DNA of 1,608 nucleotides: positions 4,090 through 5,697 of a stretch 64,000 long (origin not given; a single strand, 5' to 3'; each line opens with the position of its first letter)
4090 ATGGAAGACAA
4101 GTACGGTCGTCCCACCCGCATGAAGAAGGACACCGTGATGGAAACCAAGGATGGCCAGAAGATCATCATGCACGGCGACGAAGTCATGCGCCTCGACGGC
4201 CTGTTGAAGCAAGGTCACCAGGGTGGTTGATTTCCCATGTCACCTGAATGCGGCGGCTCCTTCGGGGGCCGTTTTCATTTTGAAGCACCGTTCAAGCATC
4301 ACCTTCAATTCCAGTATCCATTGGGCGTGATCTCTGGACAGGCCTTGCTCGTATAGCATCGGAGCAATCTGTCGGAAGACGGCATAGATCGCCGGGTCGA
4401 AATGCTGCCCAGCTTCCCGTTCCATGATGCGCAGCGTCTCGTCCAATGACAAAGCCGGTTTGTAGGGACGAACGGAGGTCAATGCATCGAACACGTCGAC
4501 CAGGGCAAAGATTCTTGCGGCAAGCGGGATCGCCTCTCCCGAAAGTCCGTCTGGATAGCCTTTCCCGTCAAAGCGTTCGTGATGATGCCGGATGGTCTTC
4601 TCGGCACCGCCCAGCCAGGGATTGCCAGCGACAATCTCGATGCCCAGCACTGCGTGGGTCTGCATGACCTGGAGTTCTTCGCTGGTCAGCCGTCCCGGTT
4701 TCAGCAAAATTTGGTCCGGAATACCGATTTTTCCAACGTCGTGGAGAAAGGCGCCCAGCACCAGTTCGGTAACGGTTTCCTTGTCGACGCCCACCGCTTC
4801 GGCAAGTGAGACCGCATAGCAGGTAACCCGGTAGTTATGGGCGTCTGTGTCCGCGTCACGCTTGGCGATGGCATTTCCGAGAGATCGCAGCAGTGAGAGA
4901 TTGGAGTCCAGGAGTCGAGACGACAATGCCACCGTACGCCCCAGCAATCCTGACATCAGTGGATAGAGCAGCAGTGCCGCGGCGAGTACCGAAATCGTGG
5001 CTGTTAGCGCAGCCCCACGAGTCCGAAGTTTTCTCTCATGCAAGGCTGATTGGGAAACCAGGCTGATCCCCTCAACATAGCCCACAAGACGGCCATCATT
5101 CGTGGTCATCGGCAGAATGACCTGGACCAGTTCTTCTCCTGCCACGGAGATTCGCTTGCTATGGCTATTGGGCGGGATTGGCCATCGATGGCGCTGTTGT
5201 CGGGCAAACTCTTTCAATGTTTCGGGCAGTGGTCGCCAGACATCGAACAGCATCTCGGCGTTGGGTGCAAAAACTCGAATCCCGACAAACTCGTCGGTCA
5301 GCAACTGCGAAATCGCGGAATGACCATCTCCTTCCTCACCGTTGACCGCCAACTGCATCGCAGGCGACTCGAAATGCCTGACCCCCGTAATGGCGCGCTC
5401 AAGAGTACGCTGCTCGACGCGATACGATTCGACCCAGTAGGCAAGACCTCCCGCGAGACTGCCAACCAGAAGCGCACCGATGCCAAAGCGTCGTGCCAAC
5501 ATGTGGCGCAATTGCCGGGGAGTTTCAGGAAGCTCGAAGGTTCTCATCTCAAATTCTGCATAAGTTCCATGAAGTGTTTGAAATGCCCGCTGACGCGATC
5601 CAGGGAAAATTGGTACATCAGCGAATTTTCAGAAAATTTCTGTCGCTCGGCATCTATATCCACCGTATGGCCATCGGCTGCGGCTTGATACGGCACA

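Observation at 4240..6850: Orphan FlgB-like protein with a His/Gly-rich N-extension, translationally coupled to a transmembrane HD-GYP, in a putatively metal-regulated four-gene operon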

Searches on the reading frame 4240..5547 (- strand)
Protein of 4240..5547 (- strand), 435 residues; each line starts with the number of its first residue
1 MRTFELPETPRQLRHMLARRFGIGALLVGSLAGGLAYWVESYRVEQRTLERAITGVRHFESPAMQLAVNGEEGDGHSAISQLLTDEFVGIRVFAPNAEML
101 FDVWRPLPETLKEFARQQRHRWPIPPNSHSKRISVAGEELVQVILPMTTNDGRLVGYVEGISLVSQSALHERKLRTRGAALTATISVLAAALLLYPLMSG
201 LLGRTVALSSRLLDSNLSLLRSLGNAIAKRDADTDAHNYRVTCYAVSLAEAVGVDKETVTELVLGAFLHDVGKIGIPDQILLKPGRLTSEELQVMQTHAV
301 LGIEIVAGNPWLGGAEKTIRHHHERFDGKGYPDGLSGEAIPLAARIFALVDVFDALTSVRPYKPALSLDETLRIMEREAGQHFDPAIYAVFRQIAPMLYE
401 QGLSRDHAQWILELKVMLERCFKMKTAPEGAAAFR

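Call 3: search_protein_families(library=pfam, proteins=[window:4240-5547:-], max_evalue=1)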
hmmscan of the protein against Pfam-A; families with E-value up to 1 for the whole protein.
window:4240-5547:- (435 aa): 3 families
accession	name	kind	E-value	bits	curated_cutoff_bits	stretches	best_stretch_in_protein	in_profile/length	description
PF13487.12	HD_5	-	6.8e-40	137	27.2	1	224-387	4-170/170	HD domain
PF01966.28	HD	-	1.2e-17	64.7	22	1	235-355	2-115/116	HD domain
PF13625.11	Helicase_C_3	-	0.14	12.7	34.2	1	226-279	25-73/125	Helicase conserved C-terminal domain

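Call 4: search_protein_families(library=ncbifam, proteins=[window:4240-5547:-], max_evalue=1)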
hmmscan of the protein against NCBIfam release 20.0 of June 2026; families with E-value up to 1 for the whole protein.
window:4240-5547:- (435 aa): 4 families
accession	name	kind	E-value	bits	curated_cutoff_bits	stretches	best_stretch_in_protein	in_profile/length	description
NF053512.1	nitric_RR_NosR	exception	1.9e-37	129.3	400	1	217-404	175-363/422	response regulator c-di-GMP phosphodiesterase, NosR family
TIGR00277.1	HDIG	domain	1.2e-05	25.1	27.6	1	236-323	7-82/84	HDIG domain-containing metalloprotein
TIGR02621.3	cas3_GSU0051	exception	0.00024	20.1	400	1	229-274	666-711/854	type I-G CRISPR-associated helicase/endonuclease Cas3g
TIGR01596.1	cas3_HD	equivalog_domain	0.035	14.2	43.45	1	236-350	3-114/178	CRISPR-associated endonuclease Cas3''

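Call 51: predict_structure(alignment_id=A3)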
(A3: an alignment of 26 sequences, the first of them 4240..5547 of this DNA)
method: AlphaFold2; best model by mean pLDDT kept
length: 435 residues; sequences in the alignment: 26
mean_pLDDT: 78.0   pTM: 0.46
mean pLDDT of the five models: 78.0, 77.8, 76.4, 75.2, 69.6
residues with pLDDT >= 90: 97; 70-90: 226; 50-70: 79; < 50: 33
segments of 3 or more residues with pLDDT < 50: 1-4, 220-234, 424-435
pLDDT, mean of each block of 10 residues (from residue 1): 55 75 82 87 89 89 84 64 88 91 90 87 89 90 92 91 90 88 86 77 69 57 43 65 92 86 78 61 66 65 62 71 60 73 89 86 86 88 88 95 86 80 46 34
secondary structure, 60 per line:
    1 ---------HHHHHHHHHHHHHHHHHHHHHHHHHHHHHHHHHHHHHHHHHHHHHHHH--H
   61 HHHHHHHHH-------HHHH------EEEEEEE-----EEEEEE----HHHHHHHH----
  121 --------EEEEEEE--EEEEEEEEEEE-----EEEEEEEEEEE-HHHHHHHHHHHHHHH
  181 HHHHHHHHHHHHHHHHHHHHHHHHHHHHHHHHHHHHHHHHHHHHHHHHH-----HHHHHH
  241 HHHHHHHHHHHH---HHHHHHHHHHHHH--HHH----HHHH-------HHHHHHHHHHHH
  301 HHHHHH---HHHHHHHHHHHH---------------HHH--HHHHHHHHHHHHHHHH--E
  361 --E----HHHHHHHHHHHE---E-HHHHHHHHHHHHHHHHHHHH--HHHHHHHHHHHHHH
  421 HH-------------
elements in order: H10-57 H60-69 H77-80 E87-93 E99-104 H109-116 E129-135 E138-148 E154-164 H166-229 H235-252 H256-268 H278-281 H289-306 H310-321 H342-357 H368-378 H385-404 H407-422

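Call 53: fold_search(model_id=the predicted structure, library=pdb)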
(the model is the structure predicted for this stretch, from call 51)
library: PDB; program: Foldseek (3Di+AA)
matches with E <= 10: 702; with E <= 0.001: 12
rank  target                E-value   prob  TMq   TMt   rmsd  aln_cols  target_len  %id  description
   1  4mcw_A                1.8e-14  1.00  0.36  0.43  31.0       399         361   25  Crystal structure of a HD-GYP domain (a cyclic-di-GMP phosphodiesterase) containing a tri-nuclear metal centre (released 2014-02-19)
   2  4mcw_B                2.2e-14  1.00  0.36  0.43  30.3       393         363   25  Crystal structure of a HD-GYP domain (a cyclic-di-GMP phosphodiesterase) containing a tri-nuclear metal centre (released 2014-02-19)
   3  4r8z_B                6.4e-10  1.00  0.37  0.70   5.8       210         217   34  Crystal Structure of PA4781 HD-GYP domain from Pseudomonas aeruginosa at 2.2A resolution showing a bi-metallic Ni ion  (released 2015-03-04)
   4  4r8z_A                8.5e-10  1.00  0.37  0.69   5.2       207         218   36  Crystal Structure of PA4781 HD-GYP domain from Pseudomonas aeruginosa at 2.2A resolution showing a bi-metallic Ni ion  (released 2015-03-04)
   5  9rbz_D                2.1e-08  1.00  0.36  0.72   7.6       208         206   27  DvhD, HD-GYP domain, c-di-GMP-bound (released 2026-03-04)
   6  9rbz_A                2.8e-08  1.00  0.37  0.73   7.7       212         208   27  DvhD, HD-GYP domain, c-di-GMP-bound (released 2026-03-04)
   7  9rbz_C                2.9e-08  1.00  0.35  0.71   6.7       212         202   27  DvhD, HD-GYP domain, c-di-GMP-bound (released 2026-03-04)
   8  9rbz_B                4.0e-08  1.00  0.36  0.71   7.5       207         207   28  DvhD, HD-GYP domain, c-di-GMP-bound (released 2026-03-04)
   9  9rc0                  1.1e-06  1.00  0.33  0.47  29.8       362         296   16  DvhD, PAS/HD-GYP domains (released 2026-03-04)
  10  9a5d_A                2.3e-04  1.00  0.23  0.18  10.8       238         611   11  Integrative model of WALK-YYCH by crosslinking MS and deep learning (released 2024-09-18)
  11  3tm8_A                5.2e-04  1.00  0.31  0.42  30.1       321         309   15  Bd1817, a HDG"Y"P protein from Bdellovibrio bacteriovorus (released 2011-10-19)
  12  3tmb_B                6.3e-04  1.00  0.32  0.42  32.9       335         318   14  Bd1817, a HDG"Y"P protein from Bdellovibrio bacteriovorus (released 2011-10-19)
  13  3tmc_A                1.0e-03  1.00  0.31  0.42  30.2       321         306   15  Bd1817, a HDG"Y"P protein from Bdellovibrio bacteriovorus (released 2011-10-19)
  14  3tm8_B                1.3e-03  1.00  0.32  0.43  30.2       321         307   14  Bd1817, a HDG"Y"P protein from Bdellovibrio bacteriovorus (released 2011-10-19)
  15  3tmd                  2.4e-03  1.00  0.30  0.42  34.1       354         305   15  Bd1817, a HDG"Y"P protein from Bdellovibrio bacteriovorus (released 2011-10-19)
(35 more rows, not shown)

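Call 79: search_solved_structures(query=window:4240-5547:-, max_evalue=0.00001, show_alignments=3)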
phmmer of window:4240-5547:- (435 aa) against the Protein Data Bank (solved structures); distinct sequences matched with E-value up to 0.00001: 5.
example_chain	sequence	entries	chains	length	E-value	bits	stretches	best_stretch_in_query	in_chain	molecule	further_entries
4mcw_A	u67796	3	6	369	9.1e-43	150.1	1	208-394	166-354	Metal dependent phosphohydrolase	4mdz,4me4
5z7c_A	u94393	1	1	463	1.4e-35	126.5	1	219-392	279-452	3'3'-cGAMP-specific phosphodiesterase 3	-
4r8z_A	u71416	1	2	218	6.3e-30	107.9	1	218-399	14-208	Cyclic di-GMP phosphodiesterase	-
9rbz_A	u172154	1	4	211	1.9e-20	76.6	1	235-395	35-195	HD domain/sensory box protein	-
9rc0_A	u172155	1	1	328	5.8e-20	75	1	235-395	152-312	HD domain/sensory box protein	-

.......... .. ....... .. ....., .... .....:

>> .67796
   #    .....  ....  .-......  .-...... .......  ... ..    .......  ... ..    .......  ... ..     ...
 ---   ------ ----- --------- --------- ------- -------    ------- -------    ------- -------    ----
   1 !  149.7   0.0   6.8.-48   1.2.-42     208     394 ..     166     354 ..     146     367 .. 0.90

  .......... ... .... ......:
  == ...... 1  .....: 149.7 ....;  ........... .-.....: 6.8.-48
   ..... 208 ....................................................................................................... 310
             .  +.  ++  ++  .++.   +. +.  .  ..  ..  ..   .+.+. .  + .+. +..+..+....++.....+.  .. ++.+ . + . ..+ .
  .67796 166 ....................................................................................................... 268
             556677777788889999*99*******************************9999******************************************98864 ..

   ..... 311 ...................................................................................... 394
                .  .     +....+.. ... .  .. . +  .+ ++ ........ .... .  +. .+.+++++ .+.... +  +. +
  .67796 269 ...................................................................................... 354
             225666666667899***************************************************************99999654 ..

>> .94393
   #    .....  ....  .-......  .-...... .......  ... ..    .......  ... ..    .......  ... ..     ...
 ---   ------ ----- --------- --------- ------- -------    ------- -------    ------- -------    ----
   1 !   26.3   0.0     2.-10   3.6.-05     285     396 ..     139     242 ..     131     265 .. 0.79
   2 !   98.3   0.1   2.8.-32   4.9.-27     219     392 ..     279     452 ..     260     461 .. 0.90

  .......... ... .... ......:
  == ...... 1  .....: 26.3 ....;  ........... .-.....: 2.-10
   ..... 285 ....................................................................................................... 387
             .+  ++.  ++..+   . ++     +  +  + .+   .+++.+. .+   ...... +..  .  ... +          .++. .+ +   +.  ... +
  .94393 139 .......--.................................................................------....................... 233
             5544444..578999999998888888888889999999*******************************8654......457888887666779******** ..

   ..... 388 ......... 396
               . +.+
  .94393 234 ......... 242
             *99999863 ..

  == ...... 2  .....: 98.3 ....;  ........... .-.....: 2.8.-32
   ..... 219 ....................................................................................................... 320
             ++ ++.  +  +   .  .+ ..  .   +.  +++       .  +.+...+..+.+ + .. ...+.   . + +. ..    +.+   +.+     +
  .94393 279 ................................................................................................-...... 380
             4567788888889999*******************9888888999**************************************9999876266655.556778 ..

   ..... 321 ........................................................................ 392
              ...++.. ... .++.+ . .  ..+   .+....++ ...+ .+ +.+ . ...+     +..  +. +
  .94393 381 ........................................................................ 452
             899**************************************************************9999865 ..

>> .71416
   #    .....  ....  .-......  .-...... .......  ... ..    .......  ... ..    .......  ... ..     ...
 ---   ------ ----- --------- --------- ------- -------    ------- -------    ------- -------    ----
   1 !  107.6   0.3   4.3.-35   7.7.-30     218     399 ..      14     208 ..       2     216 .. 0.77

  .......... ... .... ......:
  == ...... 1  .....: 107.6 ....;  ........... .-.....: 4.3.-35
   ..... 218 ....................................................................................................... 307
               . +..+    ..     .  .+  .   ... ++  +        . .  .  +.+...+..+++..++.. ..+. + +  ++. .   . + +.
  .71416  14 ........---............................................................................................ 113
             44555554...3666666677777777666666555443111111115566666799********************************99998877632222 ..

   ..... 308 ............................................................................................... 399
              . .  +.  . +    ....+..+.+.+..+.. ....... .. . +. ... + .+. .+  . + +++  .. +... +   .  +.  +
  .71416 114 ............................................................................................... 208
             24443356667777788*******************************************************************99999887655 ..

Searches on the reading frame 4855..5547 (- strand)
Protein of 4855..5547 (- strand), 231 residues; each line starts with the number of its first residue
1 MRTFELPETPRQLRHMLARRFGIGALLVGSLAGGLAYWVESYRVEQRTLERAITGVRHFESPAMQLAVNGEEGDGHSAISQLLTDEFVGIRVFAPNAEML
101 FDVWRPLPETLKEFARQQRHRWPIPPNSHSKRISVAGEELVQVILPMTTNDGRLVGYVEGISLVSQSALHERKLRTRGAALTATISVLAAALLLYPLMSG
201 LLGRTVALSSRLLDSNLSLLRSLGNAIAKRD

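Call 35: find_homologous_proteins(query=window:4855-5547:-, max_evalue=0.001)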
Query seq(231 aa) (231 aa): 28 proteins with E <= 0.001 among 3570 candidates.
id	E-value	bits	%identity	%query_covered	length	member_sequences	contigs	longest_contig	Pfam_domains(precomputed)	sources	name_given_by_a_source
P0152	9.8e-100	351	100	73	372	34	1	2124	PF13487.13,PF01966.29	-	-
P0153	9.1e-93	328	86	74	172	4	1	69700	-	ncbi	-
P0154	2.3e-79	284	82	73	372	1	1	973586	PF13487.13,PF01966.29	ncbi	-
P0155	8.2e-79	282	83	62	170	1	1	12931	-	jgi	jgi:hypothetical protein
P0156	3.2e-73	264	84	65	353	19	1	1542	PF13487.13,PF01966.29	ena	-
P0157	1.2e-67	246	72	73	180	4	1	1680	-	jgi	-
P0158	3.1e-62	228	51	100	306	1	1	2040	PF13487.13,PF01966.29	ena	-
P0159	3.0e-58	215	48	97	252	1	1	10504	-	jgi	jgi:hypothetical protein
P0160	6.4e-56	208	46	98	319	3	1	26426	PF01966.29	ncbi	-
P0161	9.4e-49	184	43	98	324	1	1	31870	PF01966.29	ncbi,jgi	jgi:hypothetical protein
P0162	2.2e-42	163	49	81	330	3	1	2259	PF13487.13,PF01966.29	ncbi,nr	ncbi:MAG: HD-GYP domain-containing protein, partial [Dechloromonas sp.]|nr:HD-GYP domain-containing 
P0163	6.4e-36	142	43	73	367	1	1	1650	PF13487.13,PF01966.29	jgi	jgi:HD-GYP domain-containing protein (c-di-GMP phosphodiesterase class II)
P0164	1.0e-31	129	83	37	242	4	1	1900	PF13487.13,PF01966.29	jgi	-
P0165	6.5e-27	113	50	52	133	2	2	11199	-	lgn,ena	-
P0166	4.8e-26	110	53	50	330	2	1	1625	PF13487.13,PF01966.29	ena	-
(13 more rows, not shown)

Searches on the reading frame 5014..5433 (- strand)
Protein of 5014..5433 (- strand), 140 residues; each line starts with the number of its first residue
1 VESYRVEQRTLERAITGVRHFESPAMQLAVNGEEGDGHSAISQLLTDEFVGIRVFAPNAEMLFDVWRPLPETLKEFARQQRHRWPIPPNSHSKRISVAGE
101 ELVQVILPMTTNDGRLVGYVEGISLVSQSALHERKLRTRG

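Call 66: search_protein_families(library=pfam, proteins=[window:5014-5433:-], max_evalue=10)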
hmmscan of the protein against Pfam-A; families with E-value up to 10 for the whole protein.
seq(140 aa): 0 families
